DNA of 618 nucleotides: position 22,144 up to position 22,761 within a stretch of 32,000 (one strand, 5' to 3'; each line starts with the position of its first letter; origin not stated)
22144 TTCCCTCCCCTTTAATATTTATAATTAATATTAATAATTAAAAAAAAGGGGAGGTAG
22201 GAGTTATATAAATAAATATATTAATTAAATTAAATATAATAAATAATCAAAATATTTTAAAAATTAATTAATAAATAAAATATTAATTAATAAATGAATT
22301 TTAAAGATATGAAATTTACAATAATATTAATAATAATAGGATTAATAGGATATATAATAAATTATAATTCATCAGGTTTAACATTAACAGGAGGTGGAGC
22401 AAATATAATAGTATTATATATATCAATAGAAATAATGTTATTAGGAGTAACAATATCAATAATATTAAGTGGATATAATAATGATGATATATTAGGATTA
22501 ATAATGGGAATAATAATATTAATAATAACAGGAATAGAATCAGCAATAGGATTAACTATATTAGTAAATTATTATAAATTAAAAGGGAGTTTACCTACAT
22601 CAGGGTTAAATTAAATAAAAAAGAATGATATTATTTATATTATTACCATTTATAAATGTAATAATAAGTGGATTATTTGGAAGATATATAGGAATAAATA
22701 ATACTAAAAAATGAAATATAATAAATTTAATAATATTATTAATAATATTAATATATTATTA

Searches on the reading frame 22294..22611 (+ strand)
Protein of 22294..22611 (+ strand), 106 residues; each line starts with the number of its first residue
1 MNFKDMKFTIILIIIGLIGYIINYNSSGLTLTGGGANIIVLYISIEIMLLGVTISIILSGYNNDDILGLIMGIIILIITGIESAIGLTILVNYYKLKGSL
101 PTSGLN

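Call 37: list_cluster_members(proteins=[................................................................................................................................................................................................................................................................, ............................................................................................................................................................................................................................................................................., window:22294-22611:+, window:12693-12836:+, window:22309-22611:+, P0016, P0121, P0122])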
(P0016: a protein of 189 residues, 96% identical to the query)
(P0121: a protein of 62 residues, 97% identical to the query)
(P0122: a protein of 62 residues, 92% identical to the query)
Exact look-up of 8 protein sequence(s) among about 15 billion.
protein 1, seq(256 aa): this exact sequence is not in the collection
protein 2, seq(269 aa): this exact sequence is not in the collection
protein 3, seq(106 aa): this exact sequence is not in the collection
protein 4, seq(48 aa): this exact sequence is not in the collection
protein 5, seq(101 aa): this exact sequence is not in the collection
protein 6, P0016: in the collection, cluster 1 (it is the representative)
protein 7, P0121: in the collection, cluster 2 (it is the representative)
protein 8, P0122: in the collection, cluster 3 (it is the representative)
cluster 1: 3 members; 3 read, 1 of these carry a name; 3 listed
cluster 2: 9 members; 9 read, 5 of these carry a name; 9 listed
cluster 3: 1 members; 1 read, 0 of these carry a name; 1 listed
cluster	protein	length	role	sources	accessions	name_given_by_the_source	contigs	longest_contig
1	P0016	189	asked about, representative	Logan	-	-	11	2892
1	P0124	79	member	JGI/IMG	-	F-type H+-transporting ATPase subunit a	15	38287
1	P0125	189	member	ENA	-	-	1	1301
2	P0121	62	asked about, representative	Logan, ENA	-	-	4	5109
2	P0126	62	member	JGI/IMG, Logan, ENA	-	F-type H+-transporting ATPase subunit a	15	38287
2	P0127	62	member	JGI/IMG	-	F-type H+-transporting ATPase subunit a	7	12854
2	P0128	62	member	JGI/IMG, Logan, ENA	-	F-type H+-transporting ATPase subunit a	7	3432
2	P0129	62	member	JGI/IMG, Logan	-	F-type H+-transporting ATPase subunit a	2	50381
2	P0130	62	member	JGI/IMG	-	F-type H+-transporting ATPase subunit a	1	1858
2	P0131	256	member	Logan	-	-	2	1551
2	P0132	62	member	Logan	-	-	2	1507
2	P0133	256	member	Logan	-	-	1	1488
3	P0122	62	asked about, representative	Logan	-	-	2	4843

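Call 39: find_encoding_contigs(protein=P0131, flank=3000, max_places=4)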
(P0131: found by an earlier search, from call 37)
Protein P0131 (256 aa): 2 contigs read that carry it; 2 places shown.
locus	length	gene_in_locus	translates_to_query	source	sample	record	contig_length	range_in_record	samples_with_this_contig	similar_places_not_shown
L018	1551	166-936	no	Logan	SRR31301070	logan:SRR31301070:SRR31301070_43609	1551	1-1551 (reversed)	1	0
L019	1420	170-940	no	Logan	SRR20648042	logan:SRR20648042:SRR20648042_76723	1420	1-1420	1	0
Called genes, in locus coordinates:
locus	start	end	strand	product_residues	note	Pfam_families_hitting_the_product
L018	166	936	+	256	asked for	PF00119:ATP-synt_A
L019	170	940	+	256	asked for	PF00119:ATP-synt_A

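Call 40: find_encoding_contigs(protein=P0129, flank=4000, max_places=4)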
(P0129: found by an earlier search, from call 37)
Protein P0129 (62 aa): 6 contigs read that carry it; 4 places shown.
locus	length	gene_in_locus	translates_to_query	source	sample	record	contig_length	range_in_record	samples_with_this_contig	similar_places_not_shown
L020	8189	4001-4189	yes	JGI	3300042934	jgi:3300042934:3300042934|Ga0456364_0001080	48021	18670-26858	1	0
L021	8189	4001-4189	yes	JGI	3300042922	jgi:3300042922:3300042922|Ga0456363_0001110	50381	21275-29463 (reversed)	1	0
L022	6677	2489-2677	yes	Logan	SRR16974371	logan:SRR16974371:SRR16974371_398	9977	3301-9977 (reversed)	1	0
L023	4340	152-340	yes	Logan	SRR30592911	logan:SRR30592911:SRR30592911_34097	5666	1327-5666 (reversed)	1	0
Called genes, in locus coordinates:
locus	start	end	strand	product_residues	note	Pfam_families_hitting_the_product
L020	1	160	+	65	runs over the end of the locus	-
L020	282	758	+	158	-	PF07460:NUMOD3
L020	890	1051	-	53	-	-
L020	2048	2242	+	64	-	-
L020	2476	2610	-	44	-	-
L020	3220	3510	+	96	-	-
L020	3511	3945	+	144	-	PF07453:NUMOD1, PF22083:I-HmuI_NUMOD-like (faint)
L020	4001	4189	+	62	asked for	PF00119:ATP-synt_A (weak)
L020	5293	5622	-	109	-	-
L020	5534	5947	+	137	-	-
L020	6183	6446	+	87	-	PF00146:NADHdh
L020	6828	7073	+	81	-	PF00146:NADHdh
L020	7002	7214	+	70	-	PF00146:NADHdh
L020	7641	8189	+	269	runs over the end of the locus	PF00510:COX3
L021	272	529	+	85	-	PF00115:COX1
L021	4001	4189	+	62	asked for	PF00119:ATP-synt_A (weak)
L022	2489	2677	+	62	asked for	PF00119:ATP-synt_A (weak)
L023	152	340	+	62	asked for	PF00119:ATP-synt_A (weak)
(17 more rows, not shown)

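Call 41: find_encoding_contigs(protein=P0127, flank=4000, max_places=6)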
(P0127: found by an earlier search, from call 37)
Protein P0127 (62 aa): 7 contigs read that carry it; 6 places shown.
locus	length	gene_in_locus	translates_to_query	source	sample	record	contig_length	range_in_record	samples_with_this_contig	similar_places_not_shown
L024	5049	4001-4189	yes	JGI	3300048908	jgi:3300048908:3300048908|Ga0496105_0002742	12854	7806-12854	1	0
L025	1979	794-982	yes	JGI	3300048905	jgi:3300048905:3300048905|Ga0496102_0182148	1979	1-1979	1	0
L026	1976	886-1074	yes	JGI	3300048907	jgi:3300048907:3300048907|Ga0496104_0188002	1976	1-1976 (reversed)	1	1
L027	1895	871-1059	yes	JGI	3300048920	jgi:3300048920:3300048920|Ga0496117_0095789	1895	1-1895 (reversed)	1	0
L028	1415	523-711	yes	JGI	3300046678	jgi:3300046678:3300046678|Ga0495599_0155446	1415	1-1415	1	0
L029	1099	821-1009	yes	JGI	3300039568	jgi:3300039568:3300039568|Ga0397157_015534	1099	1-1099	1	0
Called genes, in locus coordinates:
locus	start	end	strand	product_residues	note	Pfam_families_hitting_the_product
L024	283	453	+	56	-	PF00961:LAGLIDADG_1 (weak)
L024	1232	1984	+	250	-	PF03161:LAGLIDADG_2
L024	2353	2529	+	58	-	PF00115:COX1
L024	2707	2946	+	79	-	-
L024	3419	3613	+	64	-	-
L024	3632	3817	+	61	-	PF00119:ATP-synt_A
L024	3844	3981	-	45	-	-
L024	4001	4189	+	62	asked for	PF00119:ATP-synt_A (weak)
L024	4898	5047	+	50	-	?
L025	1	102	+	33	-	?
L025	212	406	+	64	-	-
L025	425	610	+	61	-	PF00119:ATP-synt_A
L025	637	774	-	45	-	-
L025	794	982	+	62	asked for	PF00119:ATP-synt_A (weak)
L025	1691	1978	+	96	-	?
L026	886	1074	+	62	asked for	PF00119:ATP-synt_A (weak)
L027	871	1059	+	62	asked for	PF00119:ATP-synt_A (weak)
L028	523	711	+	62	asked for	PF00119:ATP-synt_A (weak)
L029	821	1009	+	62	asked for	PF00119:ATP-synt_A (weak)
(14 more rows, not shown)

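Call 42: find_encoding_contigs(protein=P0126, flank=4000, max_places=6)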
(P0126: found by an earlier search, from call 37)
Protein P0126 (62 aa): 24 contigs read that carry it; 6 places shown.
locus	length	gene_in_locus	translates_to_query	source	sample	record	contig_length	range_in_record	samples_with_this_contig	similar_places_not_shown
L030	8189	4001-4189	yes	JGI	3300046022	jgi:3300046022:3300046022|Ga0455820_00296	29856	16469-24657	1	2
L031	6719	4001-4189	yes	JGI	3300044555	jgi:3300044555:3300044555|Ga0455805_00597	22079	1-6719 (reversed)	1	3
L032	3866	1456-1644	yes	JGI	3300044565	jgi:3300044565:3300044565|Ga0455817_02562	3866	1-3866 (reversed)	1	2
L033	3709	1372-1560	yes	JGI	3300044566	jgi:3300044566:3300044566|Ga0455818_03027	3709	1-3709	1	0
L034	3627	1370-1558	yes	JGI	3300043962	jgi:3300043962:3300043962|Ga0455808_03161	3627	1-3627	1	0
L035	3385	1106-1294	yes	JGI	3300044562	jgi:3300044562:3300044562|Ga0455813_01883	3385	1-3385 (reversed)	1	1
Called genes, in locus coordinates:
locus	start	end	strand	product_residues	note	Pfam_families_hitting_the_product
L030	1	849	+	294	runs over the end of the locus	PF03161:LAGLIDADG_2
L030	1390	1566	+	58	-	PF00115:COX1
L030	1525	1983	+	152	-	PF00115:COX1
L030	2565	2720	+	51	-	PF05933:Fun_ATP-synt_8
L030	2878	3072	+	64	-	-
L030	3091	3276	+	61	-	PF00119:ATP-synt_A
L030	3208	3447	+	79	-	PF00119:ATP-synt_A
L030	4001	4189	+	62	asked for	PF00119:ATP-synt_A (weak)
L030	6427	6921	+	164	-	PF00499:Oxidored_q3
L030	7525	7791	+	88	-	PF00146:NADHdh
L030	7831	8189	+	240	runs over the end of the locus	PF00146:NADHdh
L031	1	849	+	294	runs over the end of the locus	PF03161:LAGLIDADG_2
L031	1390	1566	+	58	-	PF00115:COX1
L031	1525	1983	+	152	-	PF00115:COX1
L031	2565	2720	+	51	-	PF05933:Fun_ATP-synt_8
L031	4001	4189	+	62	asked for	PF00119:ATP-synt_A (weak)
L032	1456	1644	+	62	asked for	PF00119:ATP-synt_A (weak)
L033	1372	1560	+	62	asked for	PF00119:ATP-synt_A (weak)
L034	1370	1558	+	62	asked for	PF00119:ATP-synt_A (weak)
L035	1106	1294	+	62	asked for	PF00119:ATP-synt_A (weak)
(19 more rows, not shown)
